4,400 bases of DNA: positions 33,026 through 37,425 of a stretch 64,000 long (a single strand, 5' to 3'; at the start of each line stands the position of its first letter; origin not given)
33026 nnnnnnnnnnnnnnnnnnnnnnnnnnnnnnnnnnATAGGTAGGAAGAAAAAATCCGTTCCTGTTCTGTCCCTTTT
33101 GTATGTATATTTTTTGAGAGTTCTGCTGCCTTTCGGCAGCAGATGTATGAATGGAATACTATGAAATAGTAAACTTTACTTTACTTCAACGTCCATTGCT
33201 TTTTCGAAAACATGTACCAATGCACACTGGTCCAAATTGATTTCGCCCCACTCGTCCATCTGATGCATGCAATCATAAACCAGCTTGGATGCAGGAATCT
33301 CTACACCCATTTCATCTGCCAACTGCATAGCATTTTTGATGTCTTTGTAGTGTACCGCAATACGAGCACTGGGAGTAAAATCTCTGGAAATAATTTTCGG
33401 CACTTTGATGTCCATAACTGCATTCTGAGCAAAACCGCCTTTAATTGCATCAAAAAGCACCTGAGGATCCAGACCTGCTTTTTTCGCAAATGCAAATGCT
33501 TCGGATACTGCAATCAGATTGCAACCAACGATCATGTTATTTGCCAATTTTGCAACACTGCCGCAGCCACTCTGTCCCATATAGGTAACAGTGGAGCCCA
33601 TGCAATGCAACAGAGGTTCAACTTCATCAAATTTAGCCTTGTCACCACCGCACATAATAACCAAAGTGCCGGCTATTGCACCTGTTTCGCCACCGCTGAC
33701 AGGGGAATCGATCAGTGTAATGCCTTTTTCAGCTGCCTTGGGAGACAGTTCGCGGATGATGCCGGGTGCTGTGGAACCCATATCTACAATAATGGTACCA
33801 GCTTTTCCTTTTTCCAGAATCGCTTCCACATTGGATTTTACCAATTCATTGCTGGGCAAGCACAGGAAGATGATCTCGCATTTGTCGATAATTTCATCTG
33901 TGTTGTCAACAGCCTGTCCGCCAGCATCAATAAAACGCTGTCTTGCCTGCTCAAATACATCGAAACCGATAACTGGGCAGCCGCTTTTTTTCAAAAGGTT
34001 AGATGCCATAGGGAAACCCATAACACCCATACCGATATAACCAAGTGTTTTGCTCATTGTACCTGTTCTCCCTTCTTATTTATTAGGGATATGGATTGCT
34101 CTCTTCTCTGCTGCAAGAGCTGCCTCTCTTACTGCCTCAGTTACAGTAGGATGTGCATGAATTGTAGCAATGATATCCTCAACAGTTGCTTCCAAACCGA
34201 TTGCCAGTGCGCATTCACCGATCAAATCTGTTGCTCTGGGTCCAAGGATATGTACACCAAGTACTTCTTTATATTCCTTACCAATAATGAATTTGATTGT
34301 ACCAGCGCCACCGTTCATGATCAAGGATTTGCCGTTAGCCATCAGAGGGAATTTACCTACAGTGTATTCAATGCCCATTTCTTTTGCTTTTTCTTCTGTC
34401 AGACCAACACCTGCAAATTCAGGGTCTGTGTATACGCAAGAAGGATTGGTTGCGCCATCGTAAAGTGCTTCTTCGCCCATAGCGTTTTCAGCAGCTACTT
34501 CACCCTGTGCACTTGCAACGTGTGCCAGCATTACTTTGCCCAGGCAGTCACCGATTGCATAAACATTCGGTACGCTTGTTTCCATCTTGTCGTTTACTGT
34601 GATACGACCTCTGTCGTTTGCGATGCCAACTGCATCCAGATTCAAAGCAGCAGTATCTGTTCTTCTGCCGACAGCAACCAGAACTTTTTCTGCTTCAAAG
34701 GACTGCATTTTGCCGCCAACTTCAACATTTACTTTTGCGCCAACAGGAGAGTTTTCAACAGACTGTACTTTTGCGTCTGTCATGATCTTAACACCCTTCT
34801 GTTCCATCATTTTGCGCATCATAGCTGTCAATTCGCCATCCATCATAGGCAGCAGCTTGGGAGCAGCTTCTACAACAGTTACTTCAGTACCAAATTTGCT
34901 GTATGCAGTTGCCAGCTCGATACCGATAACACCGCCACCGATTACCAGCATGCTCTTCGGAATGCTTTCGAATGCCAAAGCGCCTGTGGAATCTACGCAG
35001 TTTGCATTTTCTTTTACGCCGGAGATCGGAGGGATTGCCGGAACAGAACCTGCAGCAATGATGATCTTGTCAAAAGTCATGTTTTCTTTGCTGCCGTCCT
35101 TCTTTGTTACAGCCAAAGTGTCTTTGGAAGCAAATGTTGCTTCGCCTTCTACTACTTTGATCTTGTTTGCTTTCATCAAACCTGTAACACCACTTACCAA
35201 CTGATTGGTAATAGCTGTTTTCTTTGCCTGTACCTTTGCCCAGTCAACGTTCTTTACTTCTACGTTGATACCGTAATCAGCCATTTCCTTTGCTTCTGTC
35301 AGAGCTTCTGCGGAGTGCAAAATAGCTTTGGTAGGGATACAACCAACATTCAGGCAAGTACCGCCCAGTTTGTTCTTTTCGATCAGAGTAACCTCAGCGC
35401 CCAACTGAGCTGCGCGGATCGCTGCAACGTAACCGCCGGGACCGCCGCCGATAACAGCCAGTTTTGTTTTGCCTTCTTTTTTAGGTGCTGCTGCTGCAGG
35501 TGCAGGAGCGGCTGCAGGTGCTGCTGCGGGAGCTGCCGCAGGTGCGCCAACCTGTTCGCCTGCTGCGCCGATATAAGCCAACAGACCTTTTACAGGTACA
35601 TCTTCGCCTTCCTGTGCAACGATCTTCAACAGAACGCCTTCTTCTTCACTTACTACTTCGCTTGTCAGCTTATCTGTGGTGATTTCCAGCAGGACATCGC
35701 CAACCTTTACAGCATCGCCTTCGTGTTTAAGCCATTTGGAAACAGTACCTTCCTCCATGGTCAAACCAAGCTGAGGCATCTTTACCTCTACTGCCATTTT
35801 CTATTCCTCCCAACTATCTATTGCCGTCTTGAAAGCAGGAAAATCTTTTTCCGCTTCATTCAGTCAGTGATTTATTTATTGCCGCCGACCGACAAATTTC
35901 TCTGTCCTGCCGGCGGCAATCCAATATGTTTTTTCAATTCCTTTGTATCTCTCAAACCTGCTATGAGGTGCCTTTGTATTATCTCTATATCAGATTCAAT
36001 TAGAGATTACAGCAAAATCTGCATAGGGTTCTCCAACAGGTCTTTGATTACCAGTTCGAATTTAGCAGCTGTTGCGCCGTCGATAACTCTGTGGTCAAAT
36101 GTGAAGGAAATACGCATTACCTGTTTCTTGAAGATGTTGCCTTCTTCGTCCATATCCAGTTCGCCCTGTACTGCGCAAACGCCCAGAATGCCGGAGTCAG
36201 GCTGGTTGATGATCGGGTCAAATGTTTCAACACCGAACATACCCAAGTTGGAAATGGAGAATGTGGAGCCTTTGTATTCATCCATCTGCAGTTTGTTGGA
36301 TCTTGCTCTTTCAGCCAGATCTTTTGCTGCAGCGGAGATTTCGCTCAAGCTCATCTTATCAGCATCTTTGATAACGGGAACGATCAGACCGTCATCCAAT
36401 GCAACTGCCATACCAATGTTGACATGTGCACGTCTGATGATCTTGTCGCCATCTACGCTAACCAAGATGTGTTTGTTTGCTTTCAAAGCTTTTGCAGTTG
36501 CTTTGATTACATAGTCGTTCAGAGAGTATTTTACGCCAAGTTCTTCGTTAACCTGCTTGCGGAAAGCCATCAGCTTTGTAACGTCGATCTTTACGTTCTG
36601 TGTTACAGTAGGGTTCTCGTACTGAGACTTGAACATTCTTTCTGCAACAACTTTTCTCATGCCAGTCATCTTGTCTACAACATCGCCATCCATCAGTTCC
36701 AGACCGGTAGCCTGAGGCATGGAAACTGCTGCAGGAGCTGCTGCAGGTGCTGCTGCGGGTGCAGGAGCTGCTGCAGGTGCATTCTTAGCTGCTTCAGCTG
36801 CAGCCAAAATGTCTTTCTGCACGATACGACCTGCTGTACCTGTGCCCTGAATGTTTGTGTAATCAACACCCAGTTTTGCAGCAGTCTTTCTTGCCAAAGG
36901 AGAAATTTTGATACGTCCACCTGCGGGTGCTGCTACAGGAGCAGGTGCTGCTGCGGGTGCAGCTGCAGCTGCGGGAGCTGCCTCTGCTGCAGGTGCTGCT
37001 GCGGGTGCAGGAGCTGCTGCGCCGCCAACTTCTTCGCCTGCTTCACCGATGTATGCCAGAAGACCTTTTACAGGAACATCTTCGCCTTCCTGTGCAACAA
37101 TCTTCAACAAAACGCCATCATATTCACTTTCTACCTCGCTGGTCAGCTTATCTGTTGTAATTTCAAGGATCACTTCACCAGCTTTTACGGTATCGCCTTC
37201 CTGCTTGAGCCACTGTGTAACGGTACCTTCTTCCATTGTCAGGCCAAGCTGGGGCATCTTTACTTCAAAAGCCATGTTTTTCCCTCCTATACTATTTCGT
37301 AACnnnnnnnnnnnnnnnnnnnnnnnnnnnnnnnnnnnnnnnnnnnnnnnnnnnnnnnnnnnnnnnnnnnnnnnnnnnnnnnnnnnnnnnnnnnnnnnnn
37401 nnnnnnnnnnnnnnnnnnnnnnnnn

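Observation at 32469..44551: GntR-controlled TRAP transporter / Zn-ADH / E1-E2-E3 lipoamide complex / beta-hydroxyacid dehydrogenase island with no assignable substrate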

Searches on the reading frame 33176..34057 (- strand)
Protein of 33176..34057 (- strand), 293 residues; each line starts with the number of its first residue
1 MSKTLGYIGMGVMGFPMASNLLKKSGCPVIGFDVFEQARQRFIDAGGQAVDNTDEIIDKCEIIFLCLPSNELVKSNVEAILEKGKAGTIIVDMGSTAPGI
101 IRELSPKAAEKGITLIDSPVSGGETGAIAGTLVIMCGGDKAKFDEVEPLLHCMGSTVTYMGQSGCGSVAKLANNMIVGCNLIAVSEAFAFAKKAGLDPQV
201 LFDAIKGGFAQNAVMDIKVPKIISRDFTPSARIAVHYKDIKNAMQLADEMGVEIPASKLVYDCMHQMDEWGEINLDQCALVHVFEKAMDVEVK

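Call 3: search_protein_families(library=pfam, proteins=[window:33176-34057:-])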
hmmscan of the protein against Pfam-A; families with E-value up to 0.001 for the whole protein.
window:33176-34057:- (293 aa): 5 families
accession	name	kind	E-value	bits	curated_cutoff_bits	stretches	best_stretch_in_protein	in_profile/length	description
PF03446.21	NAD_binding_2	-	2.3e-43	148.4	21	1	5-161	2-161/161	NAD binding domain of 6-phosphogluconate dehydrogenase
PF14833.11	NAD_binding_11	-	4.1e-33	114.7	30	1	164-283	1-121/122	NAD-binding of NADP-dependent 3-hydroxyisobutyrate dehydrogenase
PF02826.25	2-Hacid_dh_C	-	1.1e-07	31.8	25.1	1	2-94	36-127/178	D-isomer specific 2-hydroxyacid dehydrogenase, NAD binding domain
PF03807.23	F420_oxidored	-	4.8e-05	24.3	21.6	1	5-93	2-91/94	NADP oxidoreductase coenzyme F420-dependent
PF02153.23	PDH_N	-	6.3e-05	23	26.5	1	21-125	4-109/154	Prephenate dehydrogenase, nucleotide-binding domain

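Call 4: search_protein_families(library=ncbifam, proteins=[window:33176-34057:-])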
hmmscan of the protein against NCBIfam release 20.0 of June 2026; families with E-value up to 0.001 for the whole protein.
window:33176-34057:- (293 aa): 16 families
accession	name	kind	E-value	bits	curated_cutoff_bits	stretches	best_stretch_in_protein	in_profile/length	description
NF008592.0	PRK11559.1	equivalog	1.4e-87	293.8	397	1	1-293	1-295/296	2-hydroxy-3-oxopropionate reductase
TIGR01505.1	tartro_sem_red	equivalog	7.6e-80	268.2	340.75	1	5-291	2-290/291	2-hydroxy-3-oxopropionate reductase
TIGR01692.1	HIBADH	equivalog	2.3e-53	181.4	291.6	1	7-280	1-283/288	3-hydroxyisobutyrate dehydrogenase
NF011633.0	PRK15059.1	equivalog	4.5e-52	177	451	1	5-286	3-285/292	2-hydroxy-3-oxopropionate reductase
NF043037.1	ThreonDh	equivalog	4.2e-44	151.1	350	1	3-285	3-288/297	L-threonate dehydrogenase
NF012005.0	PRK15461.1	equivalog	5.9e-40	137.3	348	1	4-280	3-282/298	sulfolactaldehyde 3-reductase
NF007161.0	PRK09599.1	subfamily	6.3e-23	81.5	271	1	4-193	2-196/302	NADP-dependent phosphogluconate dehydrogenase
TIGR00872.1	gnd_rel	equivalog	9.6e-19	67.7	297.2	1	5-197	3-198/299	phosphogluconate dehydrogenase (NAD(+)-dependent, decarboxylating)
NF006765.0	PRK09287.1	equivalog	2.9e-18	66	413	1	3-194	4-207/476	NADP-dependent phosphogluconate dehydrogenase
TIGR00873.1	gnd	equivalog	3.5e-16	59.1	426.7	1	5-194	2-203/467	decarboxylating NADP(+)-dependent phosphogluconate dehydrogenase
NF006307.0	PRK08507.1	equivalog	1.5e-08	34.2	295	1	6-125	4-120/275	prephenate dehydrogenase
NF005650.0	PRK07417.1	equivalog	2.7e-08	33.4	290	1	4-106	3-104/281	prephenate/arogenate dehydrogenase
NF005694.0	PRK07502.1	equivalog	2.5e-07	30.2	409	1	5-125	9-131/310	prephenate/arogenate dehydrogenase family protein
TIGR01327.1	PGDH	equivalog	7.8e-05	21.6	454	1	2-94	138-229/525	phosphoglycerate dehydrogenase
NF005105.0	PRK06545.1-3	equivalog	7.8e-05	21.6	524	1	1-130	1-135/367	prephenate dehydrogenase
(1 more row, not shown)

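Call 18: search_solved_structures(query=window:33176-34057:-, max_evalue=1e-30)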
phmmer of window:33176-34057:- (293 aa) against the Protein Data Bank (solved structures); distinct sequences matched with E-value up to 1e-30: 15.
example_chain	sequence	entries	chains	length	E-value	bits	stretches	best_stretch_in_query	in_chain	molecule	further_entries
1vpd_A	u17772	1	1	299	3.7e-63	217.1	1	2-292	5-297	TARTRONATE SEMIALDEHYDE REDUCTASE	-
3cky_A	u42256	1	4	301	6.3e-50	173.7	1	4-291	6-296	2-hydroxymethyl glutarate dehydrogenase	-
1yb4_A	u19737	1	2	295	1.1e-48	169.6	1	4-285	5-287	tartronic semialdehyde reductase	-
9rb2_A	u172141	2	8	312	2.4e-45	158.6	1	5-286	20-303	Probable oxidoreductase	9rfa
3w6u_A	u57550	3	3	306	3.7e-44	154.7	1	5-275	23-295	6-phosphogluconate dehydrogenase, NAD-binding protein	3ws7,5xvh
3w6z_A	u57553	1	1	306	2.6e-43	151.9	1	5-275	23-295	6-phosphogluconate dehydrogenase, NAD-binding protein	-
4dll_A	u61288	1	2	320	1.7e-42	149.3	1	4-280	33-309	2-hydroxy-3-oxopropionate reductase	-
5je8_A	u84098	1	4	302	1.6e-39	139.5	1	3-280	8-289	3-hydroxyisobutyrate dehydrogenase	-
2i9p_A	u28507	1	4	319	5.4e-39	137.8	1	3-205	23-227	3-hydroxyisobutyrate dehydrogenase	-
2gf2_A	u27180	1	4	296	9.8e-39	136.9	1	5-205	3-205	3-hydroxyisobutyrate dehydrogenase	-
5y8g_A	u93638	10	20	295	6.2e-36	127.8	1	2-285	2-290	Probable 3-hydroxyisobutyrate dehydrogenase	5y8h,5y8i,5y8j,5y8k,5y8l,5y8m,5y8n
3obb_A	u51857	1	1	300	5.6e-35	124.6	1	3-247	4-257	Probable 3-hydroxyisobutyrate dehydrogenase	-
3q3c_A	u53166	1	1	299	6.4e-35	124.4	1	3-247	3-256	Probable 3-hydroxyisobutyrate dehydrogenase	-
1wp4_A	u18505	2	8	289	3e-33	118.9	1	5-263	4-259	3-hydroxyisobutyrate dehydrogenase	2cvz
3pef_A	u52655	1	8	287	5.6e-31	111.5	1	3-260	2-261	6-phosphogluconate dehydrogenase, NAD-binding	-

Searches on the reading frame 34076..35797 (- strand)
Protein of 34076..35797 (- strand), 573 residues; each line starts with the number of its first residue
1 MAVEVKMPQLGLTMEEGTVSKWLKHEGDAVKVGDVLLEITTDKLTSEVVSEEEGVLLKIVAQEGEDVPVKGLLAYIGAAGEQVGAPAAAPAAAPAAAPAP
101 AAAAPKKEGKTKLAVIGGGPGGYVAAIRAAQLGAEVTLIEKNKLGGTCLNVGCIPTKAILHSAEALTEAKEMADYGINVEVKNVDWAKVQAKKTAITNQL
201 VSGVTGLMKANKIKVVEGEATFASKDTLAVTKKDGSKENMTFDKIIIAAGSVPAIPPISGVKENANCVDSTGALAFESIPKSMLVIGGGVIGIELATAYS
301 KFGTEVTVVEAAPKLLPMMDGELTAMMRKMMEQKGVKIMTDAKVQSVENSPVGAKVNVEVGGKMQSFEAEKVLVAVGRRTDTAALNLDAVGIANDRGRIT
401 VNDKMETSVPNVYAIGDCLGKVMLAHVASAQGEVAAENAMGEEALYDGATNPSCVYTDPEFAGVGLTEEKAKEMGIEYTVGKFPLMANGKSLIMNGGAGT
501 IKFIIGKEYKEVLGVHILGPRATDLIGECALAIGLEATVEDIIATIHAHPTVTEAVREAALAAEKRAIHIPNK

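Call 3: search_protein_families(library=pfam, proteins=[window:34076-35797:-])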
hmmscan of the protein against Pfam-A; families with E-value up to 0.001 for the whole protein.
window:34076-35797:- (573 aa): 17 families
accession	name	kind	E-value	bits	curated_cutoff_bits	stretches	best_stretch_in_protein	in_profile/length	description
PF07992.20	Pyr_redox_2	-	4.5e-78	263.1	26.1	1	112-432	2-291/291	Pyridine nucleotide-disulphide oxidoreductase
PF02852.28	Pyr_redox_dim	-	1.5e-35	122.1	25.3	1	452-560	2-110/110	Pyridine nucleotide-disulphide oxidoreductase, dimerisation domain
PF00070.33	Pyr_redox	-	1.5e-24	86.7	22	1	283-359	2-78/82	Pyridine nucleotide-disulphide oxidoreductase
PF13738.12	Pyr_redox_3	-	1.9e-19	70.5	30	1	115-416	2-305/305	Pyridine nucleotide-disulphide oxidoreductase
PF00364.28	Biotin_lipoyl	-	3.3e-17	62.5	22.1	1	4-76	2-73/73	Biotin-requiring enzyme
PF13450.12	NAD_binding_8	-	3.6e-10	40.4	21.9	1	115-149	1-36/68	NAD(P)-binding Rossmann-like domain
PF01266.30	DAO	-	6.5e-10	39.5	27.9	0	113-147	2-38/353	FAD dependent oxidoreductase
PF03486.20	HI0933_like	-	1.5e-09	38.1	50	1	112-146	2-36/244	HI0933-like protein Rossmann domain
PF01134.28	GIDA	-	4.7e-08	32.9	22.1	1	113-251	2-150/391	Glucose inhibited division protein A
PF12831.13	FAD_oxidored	-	5.2e-08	33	27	1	114-150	3-40/416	FAD dependent oxidoreductase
PF01262.27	AlaDh_PNT_C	-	1.2e-06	28.6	23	0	111-143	29-61/214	Alanine dehydrogenase/PNT, C-terminal domain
PF00890.30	FAD_binding_2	-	6.1e-06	26.1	20.4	1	114-144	3-33/414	FAD binding domain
PF13434.12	Lys_Orn_oxgnase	-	5.3e-05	23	21.3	1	225-324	129-234/339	L-lysine 6-monooxygenase/L-ornithine 5-monooxygenase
PF00428.24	Ribosomal_60s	-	0.00032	21.6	28.1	1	43-109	9-73/88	60s Acidic ribosomal protein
PF01494.25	FAD_binding_3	-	0.00044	20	22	0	111-142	2-33/349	FAD binding domain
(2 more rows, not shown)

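Call 4: search_protein_families(library=ncbifam, proteins=[window:34076-35797:-])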
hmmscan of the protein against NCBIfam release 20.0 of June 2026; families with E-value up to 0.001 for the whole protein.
window:34076-35797:- (573 aa): 105 families (the best 25 are shown)
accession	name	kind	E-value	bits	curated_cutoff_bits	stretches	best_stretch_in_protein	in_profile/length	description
TIGR01350.1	lipoamide_DH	equivalog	1.1e-164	548.5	408.8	1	112-570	3-461/461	dihydrolipoyl dehydrogenase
TIGR02053.1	MerA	equivalog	8.7e-112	374.4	454.45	1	112-564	2-454/465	mercury(II) reductase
NF003585.0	PRK05249.1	equivalog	4e-103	345.5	465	1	112-566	8-460/464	Si-specific NAD(P)(+) transhydrogenase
NF004943.0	PRK06292.2-1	equivalog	1.3e-96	324.1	432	1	112-561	5-453/456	dihydrolipoyl dehydrogenase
NF004991.0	PRK06370.1-3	subfamily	1.1e-94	317.8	620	1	104-563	29-487/509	FAD-containing oxidoreductase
NF004945.0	PRK06292.2-3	equivalog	2.9e-93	313.3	494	1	111-556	4-445/457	dihydrolipoyl dehydrogenase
NF010311.1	PRK13748.1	subfamily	2.1e-90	304.2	600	1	104-562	91-547/560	mercury(II) reductase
NF004992.0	PRK06370.1-4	equivalog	8.4e-90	301.4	629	1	115-556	9-448/459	FAD-containing oxidoreductase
NF004776.0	PRK06116.1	equivalog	8.3e-88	295.3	480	1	113-554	7-444/450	glutathione-disulfide reductase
NF004947.0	PRK06292.2-5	equivalog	2.8e-87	293.6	592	1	113-563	6-458/474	dihydrolipoyl dehydrogenase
NF004946.0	PRK06292.2-4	subfamily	4.3e-87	292.9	634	1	113-560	6-467/487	dihydrolipoyl dehydrogenase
NF005883.0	PRK07845.1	equivalog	6.4e-83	279.3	479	1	111-564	3-460/466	NAD(P)H-quinone dehydrogenase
NF005884.0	PRK07846.1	equivalog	1.8e-80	270.8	501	1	113-564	6-452/454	mycothione reductase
NF041853.1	hythiocyan_redase_MerA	equivalog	1.8e-77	261.1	650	1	112-557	5-435/440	hypothiocyanous acid reductase MerA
NF004944.0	PRK06292.2-2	equivalog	8e-75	252.2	619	1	113-563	6-452/460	dihydrolipoyl dehydrogenase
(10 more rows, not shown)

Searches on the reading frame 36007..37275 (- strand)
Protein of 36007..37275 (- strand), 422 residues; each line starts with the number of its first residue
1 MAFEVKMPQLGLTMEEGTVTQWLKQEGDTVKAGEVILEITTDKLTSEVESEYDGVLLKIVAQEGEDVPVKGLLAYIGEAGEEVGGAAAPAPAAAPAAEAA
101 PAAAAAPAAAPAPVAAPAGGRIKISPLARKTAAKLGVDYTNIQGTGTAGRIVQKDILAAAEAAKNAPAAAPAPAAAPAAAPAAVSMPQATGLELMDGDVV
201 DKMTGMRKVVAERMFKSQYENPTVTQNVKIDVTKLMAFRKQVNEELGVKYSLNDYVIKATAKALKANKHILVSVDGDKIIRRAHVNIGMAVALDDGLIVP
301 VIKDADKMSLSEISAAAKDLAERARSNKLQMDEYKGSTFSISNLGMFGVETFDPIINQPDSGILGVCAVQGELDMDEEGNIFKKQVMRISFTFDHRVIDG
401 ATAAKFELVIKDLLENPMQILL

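Call 3: search_protein_families(library=pfam, proteins=[window:36007-37275:-])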
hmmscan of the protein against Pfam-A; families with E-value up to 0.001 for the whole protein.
window:36007-37275:- (422 aa): 5 families
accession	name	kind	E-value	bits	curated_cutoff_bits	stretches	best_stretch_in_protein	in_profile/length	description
PF00198.28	2-oxoacid_dh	-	3.3e-78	262.8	23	1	201-422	7-232/232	2-oxoacid dehydrogenases acyltransferase (catalytic domain)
PF00364.28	Biotin_lipoyl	-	9.8e-19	67.4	22.1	1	4-76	2-73/73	Biotin-requiring enzyme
PF02817.22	E3_binding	-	1.9e-11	44.4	23.7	1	122-157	1-36/36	e3 binding domain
PF12200.13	DUF3597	-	0.00013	22.9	29.8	0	154-254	7-103/127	Domain of unknown function (DUF3597)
PF13533.13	Biotin_lipoyl_2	-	0.00079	19.6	29.8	0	17-40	9-32/32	Biotin-lipoyl like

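Call 4: search_protein_families(library=ncbifam, proteins=[window:36007-37275:-])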
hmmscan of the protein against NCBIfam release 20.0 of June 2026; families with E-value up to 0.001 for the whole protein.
window:36007-37275:- (422 aa): 20 families
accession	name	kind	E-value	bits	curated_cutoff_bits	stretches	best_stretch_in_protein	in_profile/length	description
TIGR01349.1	PDHac_trf_mito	equivalog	2.3e-100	336.8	445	1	4-422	1-437/437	pyruvate dehydrogenase complex dihydrolipoamide acetyltransferase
NF004309.0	PRK05704.1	equivalog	4.2e-92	309.6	449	1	1-422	1-406/408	2-oxoglutarate dehydrogenase complex dihydrolipoyllysine-residue succinyltransferase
TIGR02927.1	SucB_Actino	equivalog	4.4e-92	309.7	423.45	2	124-416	268-570/579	2-oxoglutarate dehydrogenase, E2 component, dihydrolipoamide succinyltransferase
NF008814.0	PRK11854.1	equivalog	1.1e-91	308.1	722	1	4-420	209-635/637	pyruvate dehydrogenase complex dihydrolipoyllysine-residue acetyltransferase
TIGR01347.1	sucB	equivalog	7.8e-83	278.9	378.65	1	4-422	2-402/404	dihydrolipoyllysine-residue succinyltransferase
TIGR01348.1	PDHac_trf_long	equivalog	5.7e-80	269.5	552.1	1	4-422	157-587/587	dihydrolipoyllysine-residue acetyltransferase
NF011416.0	PRK14843.1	equivalog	1.1e-70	238.3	429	1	121-421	48-346/347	dihydrolipoamide acetyltransferase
NF008815.0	PRK11857.1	equivalog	2.1e-51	175.2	378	1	121-417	3-302/308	dihydrolipoamide acetyltransferase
NF008907.0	PRK12270.1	equivalog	1.7e-30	105.6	878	1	125-415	96-362/1241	multifunctional oxoglutarate decarboxylase/oxoglutarate dehydrogenase thiamine pyrophosphate-binding subunit/dihydrolipoyllysine-residue suc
NF011457.0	PRK14875.1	equivalog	2.5e-28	99.1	307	1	3-164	4-130/372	acetoin dehydrogenase dihydrolipoyllysine-residue acetyltransferase subunit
NF008854.0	PRK11892.1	equivalog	5.9e-23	81.3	454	1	1-108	1-109/464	pyruvate dehydrogenase complex E1 component subunit beta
NF006761.0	PRK09282.1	domain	2.6e-06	26.2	402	1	16-76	529-589/591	pyruvate carboxylase subunit B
TIGR01108.1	oadA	equivalog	5.6e-05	21.8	756.5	1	17-70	526-579/582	sodium-extruding oxaloacetate decarboxylase subunit alpha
NF047903.1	MmDecMmdC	equivalog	6.4e-05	23.4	200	1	141-193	5-64/132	methylmalonyl-CoA decarboxylase subunit gamma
NF006079.0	PRK08225.1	equivalog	0.00016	21.7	95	0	15-39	45-69/70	acetyl-CoA carboxylase biotin carboxyl carrier protein subunit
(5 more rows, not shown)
